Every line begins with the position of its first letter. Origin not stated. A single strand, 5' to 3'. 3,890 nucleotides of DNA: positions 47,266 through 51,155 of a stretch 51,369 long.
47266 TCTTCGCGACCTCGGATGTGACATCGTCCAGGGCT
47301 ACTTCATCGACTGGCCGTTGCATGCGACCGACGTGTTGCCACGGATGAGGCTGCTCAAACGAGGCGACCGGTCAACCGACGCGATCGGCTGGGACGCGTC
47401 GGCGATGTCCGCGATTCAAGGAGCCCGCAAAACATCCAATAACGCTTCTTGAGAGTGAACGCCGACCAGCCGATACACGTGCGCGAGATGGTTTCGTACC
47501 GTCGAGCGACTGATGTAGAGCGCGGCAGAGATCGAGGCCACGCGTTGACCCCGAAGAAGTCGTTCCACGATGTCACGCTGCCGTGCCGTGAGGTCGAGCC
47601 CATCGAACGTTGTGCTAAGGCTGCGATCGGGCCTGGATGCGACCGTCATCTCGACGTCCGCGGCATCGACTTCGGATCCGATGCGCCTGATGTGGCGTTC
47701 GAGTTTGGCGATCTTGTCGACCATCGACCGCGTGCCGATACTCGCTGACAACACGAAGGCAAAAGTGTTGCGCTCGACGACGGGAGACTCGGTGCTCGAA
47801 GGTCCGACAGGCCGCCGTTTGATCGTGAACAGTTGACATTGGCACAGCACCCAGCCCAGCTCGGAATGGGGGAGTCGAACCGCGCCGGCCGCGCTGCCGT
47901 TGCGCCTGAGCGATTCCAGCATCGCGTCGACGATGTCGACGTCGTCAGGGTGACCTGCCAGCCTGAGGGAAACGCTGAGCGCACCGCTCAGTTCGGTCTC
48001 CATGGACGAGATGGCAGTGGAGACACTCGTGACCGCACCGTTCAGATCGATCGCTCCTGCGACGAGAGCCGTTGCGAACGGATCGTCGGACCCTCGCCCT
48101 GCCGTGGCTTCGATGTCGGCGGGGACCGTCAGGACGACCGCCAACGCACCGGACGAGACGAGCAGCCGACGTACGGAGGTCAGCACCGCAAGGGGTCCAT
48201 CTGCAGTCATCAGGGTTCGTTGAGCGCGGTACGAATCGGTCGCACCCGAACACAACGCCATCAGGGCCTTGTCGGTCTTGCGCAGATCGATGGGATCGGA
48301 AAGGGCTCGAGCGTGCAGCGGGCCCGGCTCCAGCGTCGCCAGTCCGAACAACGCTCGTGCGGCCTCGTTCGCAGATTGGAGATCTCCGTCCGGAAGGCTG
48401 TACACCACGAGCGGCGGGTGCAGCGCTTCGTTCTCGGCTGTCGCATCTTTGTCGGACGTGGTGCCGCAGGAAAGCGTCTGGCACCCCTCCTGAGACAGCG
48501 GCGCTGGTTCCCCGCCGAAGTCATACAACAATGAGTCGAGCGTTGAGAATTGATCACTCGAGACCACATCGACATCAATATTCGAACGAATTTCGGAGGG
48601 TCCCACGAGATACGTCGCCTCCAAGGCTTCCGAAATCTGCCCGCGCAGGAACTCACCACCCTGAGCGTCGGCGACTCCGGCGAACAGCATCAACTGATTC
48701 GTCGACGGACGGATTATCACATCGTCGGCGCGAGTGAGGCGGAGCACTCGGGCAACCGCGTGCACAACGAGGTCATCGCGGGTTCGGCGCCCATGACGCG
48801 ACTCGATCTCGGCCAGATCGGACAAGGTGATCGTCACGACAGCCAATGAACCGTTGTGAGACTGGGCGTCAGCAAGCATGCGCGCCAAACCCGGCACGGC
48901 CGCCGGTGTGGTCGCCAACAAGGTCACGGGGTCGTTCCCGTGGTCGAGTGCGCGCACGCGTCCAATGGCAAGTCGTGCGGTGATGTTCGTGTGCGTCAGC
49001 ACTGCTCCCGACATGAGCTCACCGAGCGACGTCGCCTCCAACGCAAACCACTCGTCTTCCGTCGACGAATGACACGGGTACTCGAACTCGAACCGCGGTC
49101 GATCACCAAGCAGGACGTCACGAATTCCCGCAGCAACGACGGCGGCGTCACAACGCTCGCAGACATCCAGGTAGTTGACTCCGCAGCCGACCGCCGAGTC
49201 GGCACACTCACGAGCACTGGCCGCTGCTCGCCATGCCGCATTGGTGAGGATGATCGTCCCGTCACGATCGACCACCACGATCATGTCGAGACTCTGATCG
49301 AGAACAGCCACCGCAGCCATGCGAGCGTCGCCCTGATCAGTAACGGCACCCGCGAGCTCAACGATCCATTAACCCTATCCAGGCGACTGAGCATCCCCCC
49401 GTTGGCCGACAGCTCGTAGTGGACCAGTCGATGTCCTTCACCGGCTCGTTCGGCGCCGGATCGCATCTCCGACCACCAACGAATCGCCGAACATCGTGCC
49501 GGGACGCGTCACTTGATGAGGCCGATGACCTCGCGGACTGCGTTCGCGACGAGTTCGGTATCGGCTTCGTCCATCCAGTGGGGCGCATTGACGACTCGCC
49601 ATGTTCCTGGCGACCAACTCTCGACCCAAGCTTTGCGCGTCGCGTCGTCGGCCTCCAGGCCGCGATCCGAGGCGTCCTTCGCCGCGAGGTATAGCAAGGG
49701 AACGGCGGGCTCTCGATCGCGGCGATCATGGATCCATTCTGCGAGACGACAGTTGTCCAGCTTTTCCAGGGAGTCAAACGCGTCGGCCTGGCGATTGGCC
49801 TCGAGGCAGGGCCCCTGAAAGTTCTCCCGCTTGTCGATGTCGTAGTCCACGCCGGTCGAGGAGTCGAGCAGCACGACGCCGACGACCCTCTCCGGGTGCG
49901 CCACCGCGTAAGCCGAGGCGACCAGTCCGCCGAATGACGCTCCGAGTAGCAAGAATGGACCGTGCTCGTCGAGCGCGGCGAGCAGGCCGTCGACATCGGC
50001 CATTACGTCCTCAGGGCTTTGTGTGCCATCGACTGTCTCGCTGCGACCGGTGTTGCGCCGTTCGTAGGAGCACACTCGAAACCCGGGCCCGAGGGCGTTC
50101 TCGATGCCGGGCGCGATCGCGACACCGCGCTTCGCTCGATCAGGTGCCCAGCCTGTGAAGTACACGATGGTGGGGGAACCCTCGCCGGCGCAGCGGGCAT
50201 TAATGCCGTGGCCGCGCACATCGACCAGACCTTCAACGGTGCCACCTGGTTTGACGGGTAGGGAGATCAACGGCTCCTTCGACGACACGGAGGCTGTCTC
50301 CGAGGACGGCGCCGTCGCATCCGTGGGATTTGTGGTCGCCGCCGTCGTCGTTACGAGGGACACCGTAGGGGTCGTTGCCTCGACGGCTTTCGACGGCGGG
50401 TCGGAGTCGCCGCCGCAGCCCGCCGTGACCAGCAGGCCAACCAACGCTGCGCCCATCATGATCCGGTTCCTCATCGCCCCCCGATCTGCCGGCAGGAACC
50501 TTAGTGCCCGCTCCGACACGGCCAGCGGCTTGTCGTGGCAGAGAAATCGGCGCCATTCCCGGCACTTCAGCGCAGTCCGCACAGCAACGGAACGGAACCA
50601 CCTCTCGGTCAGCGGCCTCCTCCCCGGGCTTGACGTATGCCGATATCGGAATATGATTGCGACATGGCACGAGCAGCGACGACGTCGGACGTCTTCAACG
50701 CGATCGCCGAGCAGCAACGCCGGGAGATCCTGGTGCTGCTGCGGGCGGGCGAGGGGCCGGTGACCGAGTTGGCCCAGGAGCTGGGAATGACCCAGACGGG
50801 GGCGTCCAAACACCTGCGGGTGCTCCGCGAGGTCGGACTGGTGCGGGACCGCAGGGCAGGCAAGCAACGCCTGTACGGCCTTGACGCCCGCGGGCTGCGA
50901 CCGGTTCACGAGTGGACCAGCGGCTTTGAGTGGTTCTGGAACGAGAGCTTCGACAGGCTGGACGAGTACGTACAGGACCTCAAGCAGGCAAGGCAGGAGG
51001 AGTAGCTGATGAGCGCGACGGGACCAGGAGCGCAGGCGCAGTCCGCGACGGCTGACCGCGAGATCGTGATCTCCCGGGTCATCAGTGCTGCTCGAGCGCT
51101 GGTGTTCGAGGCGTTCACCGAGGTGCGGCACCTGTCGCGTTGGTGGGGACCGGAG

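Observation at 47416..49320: LuxR-type regulator with a dead GGDEF domain that keeps the RxxD I-site: candidate c-di-GMP-responsive transcription factor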

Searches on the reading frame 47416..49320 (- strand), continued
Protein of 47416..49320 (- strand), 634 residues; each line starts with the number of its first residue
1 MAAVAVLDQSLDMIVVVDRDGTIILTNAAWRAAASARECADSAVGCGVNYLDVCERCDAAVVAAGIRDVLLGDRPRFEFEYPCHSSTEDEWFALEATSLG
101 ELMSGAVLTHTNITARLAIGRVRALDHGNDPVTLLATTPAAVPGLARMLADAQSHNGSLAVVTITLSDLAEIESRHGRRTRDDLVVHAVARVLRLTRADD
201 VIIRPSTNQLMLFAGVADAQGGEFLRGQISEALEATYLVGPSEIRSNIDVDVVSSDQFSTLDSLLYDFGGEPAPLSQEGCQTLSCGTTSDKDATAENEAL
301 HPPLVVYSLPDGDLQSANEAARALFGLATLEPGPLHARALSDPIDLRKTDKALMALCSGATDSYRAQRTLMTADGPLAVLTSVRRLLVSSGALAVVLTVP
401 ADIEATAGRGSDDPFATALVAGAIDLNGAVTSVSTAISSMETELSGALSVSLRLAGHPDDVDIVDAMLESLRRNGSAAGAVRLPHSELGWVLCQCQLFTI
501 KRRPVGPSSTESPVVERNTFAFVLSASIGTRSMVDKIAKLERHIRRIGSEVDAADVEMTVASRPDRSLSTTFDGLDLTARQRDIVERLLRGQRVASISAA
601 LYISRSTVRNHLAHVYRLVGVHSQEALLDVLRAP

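Call 58: search_protein_families(library=pfam, proteins=[P0007, P0052, P0066, P0032, P0086, P0035, P0039], max_evalue=0.01)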
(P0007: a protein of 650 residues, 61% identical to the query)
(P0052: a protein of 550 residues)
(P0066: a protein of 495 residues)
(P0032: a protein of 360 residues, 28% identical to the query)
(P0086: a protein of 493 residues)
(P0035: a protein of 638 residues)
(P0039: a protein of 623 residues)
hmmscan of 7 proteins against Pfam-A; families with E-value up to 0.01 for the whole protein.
P0007 (650 aa): 12 families
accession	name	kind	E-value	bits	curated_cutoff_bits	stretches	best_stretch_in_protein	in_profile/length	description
PF08448.16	PAS_4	-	1.7e-11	44.7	23.1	1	24-134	1-109/110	PAS fold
PF00196.25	GerE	-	1.2e-08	34.9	23.5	1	594-643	4-53/57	Bacterial regulatory proteins, luxR family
PF08447.18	PAS_3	-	2.3e-05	25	25.6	1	459-518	18-77/89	PAS fold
PF00990.26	GGDEF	-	2.4e-05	24.6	23.8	1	146-272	3-132/161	Diguanylate cyclase, GGDEF domain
PF13426.13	PAS_9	-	8.5e-05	23.2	27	1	322-396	6-78/103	PAS domain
PF13188.13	PAS_8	-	0.00016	21.9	21.8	0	22-49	5-32/65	PAS domain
PF13556.12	HTH_30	-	0.00033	20.8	27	1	604-638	9-43/59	PucR C-terminal helix-turn-helix domain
PF00989.32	PAS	-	0.00062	20.2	22.6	0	22-48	5-31/113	PAS fold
PF01022.26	HTH_5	-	0.001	19.3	22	1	598-630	5-38/47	Bacterial regulatory protein, arsR family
PF13384.12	HTH_23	-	0.0029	17.8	24.6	1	598-628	8-38/50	Homeodomain-like domain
PF13518.12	HTH_28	-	0.0031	18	25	1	598-628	3-33/52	Helix-turn-helix domain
PF08279.18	HTH_11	-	0.0051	17.1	25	0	596-630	1-38/55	HTH domain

P0052 (550 aa): 5 families
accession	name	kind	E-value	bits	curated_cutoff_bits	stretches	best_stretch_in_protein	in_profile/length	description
PF00196.25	GerE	-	5.1e-09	36.1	23.5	1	486-539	3-56/57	Bacterial regulatory proteins, luxR family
PF08447.18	PAS_3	-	3.1e-07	31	25.6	1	368-414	23-69/89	PAS fold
PF00990.26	GGDEF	-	6.3e-06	26.5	23.8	1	36-177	12-159/161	Diguanylate cyclase, GGDEF domain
PF08448.16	PAS_4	-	0.00065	20.3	23.1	0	206-252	4-50/110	PAS fold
PF00989.32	PAS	-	0.00081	19.8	22.6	1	207-298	12-103/113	PAS fold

P0066 (495 aa): 9 families
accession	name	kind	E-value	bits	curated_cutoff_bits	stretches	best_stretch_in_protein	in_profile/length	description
PF00196.25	GerE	-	5.7e-08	32.7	23.5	1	430-483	2-55/57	Bacterial regulatory proteins, luxR family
PF08447.18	PAS_3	-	9.7e-08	32.6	25.6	1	302-355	13-66/89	PAS fold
PF00990.26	GGDEF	-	1.5e-06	28.5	23.8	1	13-117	50-159/161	Diguanylate cyclase, GGDEF domain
PF00989.32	PAS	-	0.0024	18.3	22.6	1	151-204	12-65/113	PAS fold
PF13384.12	HTH_23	-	0.0025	18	24.6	1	438-465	9-37/50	Homeodomain-like domain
PF13556.12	HTH_30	-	0.0025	18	27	0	445-476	12-43/59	PucR C-terminal helix-turn-helix domain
PF13518.12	HTH_28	-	0.0033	17.9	25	0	435-466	2-33/52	Helix-turn-helix domain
PF13551.12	HTH_29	-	0.0089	16.5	28.1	0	437-466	3-33/64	Winged helix-turn helix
PF08448.16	PAS_4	-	0.0095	16.6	23.1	0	159-240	13-91/110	PAS fold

P0032 (360 aa): 3 families
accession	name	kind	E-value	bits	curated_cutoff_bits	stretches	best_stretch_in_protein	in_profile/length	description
PF00196.25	GerE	-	1.3e-13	50.8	23.5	1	297-350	2-55/57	Bacterial regulatory proteins, luxR family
PF08447.18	PAS_3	-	7.6e-07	29.8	25.6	1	163-224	3-66/89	PAS fold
PF00989.32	PAS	-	0.0025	18.2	22.6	1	155-222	17-85/113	PAS fold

P0086 (493 aa): 4 families
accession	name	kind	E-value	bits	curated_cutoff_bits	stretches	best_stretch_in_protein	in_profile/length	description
PF00990.26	GGDEF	-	7.4e-29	101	23.8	1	45-196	1-158/161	Diguanylate cyclase, GGDEF domain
PF00196.25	GerE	-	2.7e-10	40.1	23.5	1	427-480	3-56/57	Bacterial regulatory proteins, luxR family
PF08281.18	Sigma70_r4_2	-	3.7e-05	23.7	25.7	1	423-468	7-53/54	Sigma-70, region 4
PF13426.13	PAS_9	-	0.0061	17.3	27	0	244-283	3-45/103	PAS domain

P0035 (638 aa): 10 families
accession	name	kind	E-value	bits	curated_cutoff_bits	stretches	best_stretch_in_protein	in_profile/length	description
PF08448.16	PAS_4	-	1.3e-11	45.1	23.1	2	313-405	6-96/110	PAS fold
PF00196.25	GerE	-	1.4e-10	41.1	23.5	1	580-633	2-55/57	Bacterial regulatory proteins, luxR family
PF08447.18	PAS_3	-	2.5e-10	40.9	25.6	1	450-529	4-86/89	PAS fold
PF00989.32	PAS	-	2.3e-08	34.5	22.6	1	310-364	9-61/113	PAS fold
PF00990.26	GGDEF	-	5.3e-08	33.2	23.8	1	134-270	4-145/161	Diguanylate cyclase, GGDEF domain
PF13426.13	PAS_9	-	3.6e-06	27.6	27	1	315-368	4-57/103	PAS domain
PF13188.13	PAS_8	-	7.5e-05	22.9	21.8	1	310-343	9-43/65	PAS domain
PF08281.18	Sigma70_r4_2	-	0.00037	20.5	25.7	1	578-616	8-47/54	Sigma-70, region 4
PF13384.12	HTH_23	-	0.0035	17.6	24.6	1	586-615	8-37/50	Homeodomain-like domain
PF04545.22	Sigma70_r4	-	0.0085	16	24.1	0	578-616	2-41/50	Sigma-70, region 4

P0039 (623 aa): 4 families
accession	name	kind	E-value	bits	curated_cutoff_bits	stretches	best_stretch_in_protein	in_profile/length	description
PF00196.25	GerE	-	9.5e-10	38.4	23.5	1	561-613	3-55/57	Bacterial regulatory proteins, luxR family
PF08448.16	PAS_4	-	3.2e-08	34.2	23.1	1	22-128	1-108/110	PAS fold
PF00989.32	PAS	-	0.0001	22.7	22.6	0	20-116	5-99/113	PAS fold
PF13188.13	PAS_8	-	0.0088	16.4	21.8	0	299-342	10-55/65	PAS domain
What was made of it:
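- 48121..48414 (-): Second PAS-like module (aa ~303-400). The equivalent region hits PAS_4/PAS in P0035 (aa 310-405) and PAS_9 in P0007 (aa 322-396) (call 58).
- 47740..48072 (-): Third PAS module (aa ~417-527), of PAS_3 type. PAS_3 hits at the equivalent place in P0035 (40.9 bits), P0052, P0066, P0032 and P0007 (call 58).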

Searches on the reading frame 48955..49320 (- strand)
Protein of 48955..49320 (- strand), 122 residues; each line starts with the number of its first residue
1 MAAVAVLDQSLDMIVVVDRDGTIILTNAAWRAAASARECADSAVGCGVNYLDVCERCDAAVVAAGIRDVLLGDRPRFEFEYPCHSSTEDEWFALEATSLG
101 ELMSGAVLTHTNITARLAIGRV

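Call 35: search_solved_structures(query=window:48955-49320:-, max_evalue=1, show_alignments=2)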
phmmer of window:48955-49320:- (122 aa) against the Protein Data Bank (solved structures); distinct sequences matched with E-value up to 1: 0.
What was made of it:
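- Tried and rejected: PDB sequence search with the N-terminal PAS alone: no hits, so no clue to its ligand (call 35).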

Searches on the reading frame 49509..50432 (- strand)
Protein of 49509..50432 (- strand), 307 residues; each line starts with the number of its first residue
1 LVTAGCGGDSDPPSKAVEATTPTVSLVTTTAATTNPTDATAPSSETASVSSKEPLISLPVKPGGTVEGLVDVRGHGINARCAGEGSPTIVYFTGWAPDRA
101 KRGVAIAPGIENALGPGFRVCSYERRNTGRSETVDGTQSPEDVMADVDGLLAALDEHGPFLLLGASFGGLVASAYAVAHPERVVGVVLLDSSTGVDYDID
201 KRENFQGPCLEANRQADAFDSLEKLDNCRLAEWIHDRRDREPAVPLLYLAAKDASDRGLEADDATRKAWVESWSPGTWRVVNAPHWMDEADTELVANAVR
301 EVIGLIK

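Call 41: search_protein_families(library=pfam, proteins=[window:49509-50432:-], max_evalue=0.001)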
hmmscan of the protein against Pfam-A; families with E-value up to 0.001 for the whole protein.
window:49509-50432:- (307 aa): 3 families
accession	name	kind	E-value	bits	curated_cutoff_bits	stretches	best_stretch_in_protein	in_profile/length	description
PF00561.26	Abhydrolase_1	-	4.6e-11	43.3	25.8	1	89-272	3-168/245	alpha/beta hydrolase fold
PF12146.15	Hydrolase_4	-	5.8e-09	36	27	1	116-190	30-108/239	Serine aminopeptidase, S33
PF12697.13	Abhydrolase_6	-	6.2e-09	37.3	26.3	1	110-292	20-177/217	Alpha/beta hydrolase family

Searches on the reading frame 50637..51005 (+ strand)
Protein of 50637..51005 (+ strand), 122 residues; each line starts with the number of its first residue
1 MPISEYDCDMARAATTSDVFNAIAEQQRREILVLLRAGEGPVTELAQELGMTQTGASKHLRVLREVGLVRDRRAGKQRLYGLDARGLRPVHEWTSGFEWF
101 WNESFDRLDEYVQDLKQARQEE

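Call 41: search_protein_families(library=pfam, proteins=[window:50637-51005:+], max_evalue=0.001)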
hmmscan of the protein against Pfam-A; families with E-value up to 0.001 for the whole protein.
window:50637-51005:+ (122 aa): 6 families
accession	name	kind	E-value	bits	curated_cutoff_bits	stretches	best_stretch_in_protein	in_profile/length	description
PF01022.26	HTH_5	-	1.9e-11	44.1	22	1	26-70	2-46/47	Bacterial regulatory protein, arsR family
PF12840.13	HTH_20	-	1.2e-09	38.4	27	1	28-71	6-50/51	Helix-turn-helix domain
PF09339.16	HTH_IclR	-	1.1e-05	25.5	22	1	31-70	8-49/52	IclR helix-turn-helix domain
PF12802.13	MarR_2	-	3.8e-05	24.2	27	1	34-75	14-56/61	MarR family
PF25213.1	HVO_A0261_N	-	0.00037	20.8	35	1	23-73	8-58/86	HVO_A0261 N-terminal domain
PF13545.12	HTH_Crp_2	-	0.00084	19.7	27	0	43-88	26-68/70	Crp-like helix-turn-helix domain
